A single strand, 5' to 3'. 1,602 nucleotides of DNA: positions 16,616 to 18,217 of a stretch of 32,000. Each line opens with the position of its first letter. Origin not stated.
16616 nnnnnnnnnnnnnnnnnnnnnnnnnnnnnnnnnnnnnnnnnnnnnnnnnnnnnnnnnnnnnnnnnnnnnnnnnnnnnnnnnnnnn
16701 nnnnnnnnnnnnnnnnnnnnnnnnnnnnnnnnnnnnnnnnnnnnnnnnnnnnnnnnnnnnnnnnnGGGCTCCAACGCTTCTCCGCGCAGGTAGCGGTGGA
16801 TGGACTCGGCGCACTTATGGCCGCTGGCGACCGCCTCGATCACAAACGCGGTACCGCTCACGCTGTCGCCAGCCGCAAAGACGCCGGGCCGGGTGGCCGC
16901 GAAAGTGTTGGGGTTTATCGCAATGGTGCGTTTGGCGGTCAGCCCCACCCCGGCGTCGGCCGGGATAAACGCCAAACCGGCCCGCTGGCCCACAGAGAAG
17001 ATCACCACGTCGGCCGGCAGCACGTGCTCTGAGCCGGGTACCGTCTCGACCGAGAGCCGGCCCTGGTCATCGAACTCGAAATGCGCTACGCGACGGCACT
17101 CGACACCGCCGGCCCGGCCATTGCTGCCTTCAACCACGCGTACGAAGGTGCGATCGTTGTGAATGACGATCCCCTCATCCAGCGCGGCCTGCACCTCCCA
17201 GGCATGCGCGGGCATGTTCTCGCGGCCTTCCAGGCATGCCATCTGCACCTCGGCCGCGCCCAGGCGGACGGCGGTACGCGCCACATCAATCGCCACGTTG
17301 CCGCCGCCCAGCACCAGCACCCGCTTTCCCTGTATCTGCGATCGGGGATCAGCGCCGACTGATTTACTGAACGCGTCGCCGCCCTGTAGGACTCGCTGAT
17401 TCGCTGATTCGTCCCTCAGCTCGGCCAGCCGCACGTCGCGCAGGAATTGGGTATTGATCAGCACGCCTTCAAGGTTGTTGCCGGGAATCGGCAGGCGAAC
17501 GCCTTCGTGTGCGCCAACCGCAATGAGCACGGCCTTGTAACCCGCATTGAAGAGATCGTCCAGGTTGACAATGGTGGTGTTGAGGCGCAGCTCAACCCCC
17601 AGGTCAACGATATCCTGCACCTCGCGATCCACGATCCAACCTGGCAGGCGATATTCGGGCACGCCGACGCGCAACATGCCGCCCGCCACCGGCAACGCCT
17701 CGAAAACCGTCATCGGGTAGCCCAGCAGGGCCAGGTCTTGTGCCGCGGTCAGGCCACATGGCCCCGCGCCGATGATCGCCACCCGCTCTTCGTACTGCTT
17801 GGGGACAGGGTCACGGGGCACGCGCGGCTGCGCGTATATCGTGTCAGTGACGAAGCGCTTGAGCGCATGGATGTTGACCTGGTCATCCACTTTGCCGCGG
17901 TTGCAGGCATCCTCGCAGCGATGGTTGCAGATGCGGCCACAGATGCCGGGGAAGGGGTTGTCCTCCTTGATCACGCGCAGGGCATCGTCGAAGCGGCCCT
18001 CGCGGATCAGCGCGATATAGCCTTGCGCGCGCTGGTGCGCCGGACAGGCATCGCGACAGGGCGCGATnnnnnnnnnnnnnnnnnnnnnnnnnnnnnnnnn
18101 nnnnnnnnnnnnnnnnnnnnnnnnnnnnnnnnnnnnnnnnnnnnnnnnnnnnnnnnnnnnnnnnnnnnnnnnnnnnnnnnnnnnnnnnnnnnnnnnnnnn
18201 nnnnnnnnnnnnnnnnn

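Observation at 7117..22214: Composite, partly duplicated MetFV-Hdr-MvhD supercluster: a possibly new architecture for electron-bifurcating methylene-THF reduction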

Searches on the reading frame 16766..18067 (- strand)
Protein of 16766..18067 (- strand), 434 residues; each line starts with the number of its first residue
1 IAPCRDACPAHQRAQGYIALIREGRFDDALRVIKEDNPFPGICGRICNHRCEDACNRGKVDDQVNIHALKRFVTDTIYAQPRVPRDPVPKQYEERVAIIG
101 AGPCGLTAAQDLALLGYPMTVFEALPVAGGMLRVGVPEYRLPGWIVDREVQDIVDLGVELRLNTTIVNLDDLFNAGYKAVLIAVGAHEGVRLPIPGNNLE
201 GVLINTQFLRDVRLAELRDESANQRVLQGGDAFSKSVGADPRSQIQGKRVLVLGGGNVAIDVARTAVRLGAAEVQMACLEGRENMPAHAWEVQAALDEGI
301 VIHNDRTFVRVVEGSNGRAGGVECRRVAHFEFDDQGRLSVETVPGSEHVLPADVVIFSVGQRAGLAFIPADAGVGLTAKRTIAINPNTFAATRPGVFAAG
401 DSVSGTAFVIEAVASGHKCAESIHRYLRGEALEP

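Call 64: search_solved_structures(query=window:16766-18067:-, max_evalue=1e-40, show_alignments=4)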
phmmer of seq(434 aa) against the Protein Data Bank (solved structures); distinct sequences matched with E-value up to 1e-40: 8.
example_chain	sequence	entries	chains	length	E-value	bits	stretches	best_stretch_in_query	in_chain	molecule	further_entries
9bov_A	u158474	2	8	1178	7.9e-83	282.2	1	3-214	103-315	Molybdopterin oxidoreductase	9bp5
9n5u_A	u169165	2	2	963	5.6e-74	253.1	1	1-216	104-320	NfnA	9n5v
4ylf_B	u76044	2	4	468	4.1e-73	250.2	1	3-430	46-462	Dihydropyrimidine dehydrogenase subunit A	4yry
8oh5_C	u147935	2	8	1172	5.7e-69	236.6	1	3-214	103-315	Formate dehydrogenase-O, major subunit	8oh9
5jca_L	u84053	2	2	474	8.4e-66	226.1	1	2-430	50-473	NADH-dependent Ferredoxin:NADP Oxidoreductase (NfnI) subunit alpha | NADH-dependent Ferredoxin:NADP Oxidoreductase subunit alpha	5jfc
5vj7_A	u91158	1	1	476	1e-63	219.3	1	2-428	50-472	Oxidoreductase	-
2vdc_G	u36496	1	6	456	2e-49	172.1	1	4-432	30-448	GLUTAMATE SYNTHASE [NADPH] SMALL CHAIN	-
6s6s_G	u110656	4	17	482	2.4e-49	171.9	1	4-432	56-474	Glutamate synthase [NADPH] small chain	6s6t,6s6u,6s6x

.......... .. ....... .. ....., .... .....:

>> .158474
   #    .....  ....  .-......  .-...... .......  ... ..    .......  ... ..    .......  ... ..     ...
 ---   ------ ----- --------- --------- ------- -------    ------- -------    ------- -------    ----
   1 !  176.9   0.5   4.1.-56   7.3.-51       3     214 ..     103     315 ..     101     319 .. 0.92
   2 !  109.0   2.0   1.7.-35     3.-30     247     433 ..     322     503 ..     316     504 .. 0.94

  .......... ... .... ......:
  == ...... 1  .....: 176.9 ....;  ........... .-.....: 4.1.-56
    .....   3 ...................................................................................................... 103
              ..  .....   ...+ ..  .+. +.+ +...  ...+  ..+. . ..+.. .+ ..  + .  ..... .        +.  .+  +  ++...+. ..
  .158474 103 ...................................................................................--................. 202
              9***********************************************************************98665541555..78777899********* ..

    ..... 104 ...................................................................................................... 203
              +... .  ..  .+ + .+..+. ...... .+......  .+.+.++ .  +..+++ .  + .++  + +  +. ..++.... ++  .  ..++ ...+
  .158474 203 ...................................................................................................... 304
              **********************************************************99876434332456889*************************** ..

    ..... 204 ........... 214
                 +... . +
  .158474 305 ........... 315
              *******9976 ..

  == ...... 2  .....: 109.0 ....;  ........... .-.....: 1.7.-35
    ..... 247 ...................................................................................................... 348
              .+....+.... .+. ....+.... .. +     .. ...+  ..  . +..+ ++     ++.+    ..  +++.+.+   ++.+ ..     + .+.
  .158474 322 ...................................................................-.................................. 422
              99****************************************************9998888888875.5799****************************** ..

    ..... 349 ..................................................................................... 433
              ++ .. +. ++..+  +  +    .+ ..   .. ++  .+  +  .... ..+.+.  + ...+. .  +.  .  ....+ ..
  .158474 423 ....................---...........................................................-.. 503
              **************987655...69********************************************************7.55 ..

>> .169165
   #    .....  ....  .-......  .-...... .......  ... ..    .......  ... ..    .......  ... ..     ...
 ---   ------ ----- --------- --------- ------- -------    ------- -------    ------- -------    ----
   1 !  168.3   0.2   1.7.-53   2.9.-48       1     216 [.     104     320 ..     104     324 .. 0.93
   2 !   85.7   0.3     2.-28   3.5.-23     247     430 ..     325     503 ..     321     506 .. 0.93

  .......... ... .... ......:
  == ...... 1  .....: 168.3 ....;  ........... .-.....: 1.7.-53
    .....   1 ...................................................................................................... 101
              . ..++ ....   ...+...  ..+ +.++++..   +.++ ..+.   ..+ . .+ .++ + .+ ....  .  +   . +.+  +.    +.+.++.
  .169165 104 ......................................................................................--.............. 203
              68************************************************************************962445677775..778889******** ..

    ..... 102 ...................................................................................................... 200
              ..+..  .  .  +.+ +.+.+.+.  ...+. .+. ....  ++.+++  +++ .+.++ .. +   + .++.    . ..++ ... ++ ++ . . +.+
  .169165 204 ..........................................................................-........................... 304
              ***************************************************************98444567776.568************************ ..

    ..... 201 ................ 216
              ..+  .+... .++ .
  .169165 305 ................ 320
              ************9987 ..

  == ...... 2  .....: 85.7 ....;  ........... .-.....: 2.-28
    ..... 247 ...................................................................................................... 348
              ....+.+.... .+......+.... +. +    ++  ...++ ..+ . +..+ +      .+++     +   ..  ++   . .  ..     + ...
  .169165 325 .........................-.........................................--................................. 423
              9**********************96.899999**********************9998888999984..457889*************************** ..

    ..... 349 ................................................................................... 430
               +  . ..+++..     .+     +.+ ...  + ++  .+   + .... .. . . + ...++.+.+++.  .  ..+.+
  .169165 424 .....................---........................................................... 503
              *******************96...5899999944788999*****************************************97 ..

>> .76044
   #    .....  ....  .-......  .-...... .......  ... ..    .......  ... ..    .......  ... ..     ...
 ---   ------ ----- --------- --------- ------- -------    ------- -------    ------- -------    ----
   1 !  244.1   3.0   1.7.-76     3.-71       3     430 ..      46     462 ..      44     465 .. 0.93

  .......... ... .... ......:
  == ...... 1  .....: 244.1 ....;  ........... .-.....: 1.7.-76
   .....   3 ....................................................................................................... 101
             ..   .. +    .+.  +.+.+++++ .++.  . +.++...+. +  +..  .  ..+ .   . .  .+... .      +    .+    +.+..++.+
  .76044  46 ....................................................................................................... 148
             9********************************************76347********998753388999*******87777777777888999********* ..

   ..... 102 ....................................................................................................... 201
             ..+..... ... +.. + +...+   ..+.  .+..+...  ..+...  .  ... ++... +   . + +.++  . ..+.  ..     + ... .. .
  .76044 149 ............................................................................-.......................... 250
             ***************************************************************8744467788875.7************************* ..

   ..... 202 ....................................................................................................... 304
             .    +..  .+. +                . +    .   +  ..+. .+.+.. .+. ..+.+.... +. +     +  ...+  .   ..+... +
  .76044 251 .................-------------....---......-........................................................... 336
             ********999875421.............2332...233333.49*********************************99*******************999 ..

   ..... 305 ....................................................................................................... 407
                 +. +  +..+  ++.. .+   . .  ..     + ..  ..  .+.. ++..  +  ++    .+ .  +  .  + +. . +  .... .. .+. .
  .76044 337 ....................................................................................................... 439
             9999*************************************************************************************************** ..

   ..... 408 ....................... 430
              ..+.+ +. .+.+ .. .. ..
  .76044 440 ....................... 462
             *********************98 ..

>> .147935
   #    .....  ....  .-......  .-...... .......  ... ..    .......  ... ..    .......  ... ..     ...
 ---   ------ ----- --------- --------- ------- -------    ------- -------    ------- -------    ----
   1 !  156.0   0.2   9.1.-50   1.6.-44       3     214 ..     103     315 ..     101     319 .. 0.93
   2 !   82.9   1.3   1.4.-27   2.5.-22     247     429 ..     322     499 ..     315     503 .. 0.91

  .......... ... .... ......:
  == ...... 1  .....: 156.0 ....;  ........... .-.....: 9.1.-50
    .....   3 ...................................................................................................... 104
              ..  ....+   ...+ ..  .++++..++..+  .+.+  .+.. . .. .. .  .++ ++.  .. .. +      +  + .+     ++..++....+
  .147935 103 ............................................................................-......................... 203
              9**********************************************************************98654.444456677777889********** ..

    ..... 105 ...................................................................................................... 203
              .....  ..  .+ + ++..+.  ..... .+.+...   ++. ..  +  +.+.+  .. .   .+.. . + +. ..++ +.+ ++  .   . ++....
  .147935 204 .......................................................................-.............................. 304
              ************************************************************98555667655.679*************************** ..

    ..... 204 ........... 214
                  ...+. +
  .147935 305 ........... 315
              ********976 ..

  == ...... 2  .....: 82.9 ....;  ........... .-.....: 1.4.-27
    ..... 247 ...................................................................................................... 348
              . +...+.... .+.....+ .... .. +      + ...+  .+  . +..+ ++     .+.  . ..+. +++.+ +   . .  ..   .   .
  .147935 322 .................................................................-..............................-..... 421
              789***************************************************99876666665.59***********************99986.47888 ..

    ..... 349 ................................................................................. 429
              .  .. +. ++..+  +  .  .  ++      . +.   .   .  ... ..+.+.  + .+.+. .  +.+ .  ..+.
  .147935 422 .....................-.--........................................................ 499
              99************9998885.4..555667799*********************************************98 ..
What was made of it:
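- The insert has CLEG where four NADP-linked homologues have YRR[TS] (call 64).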
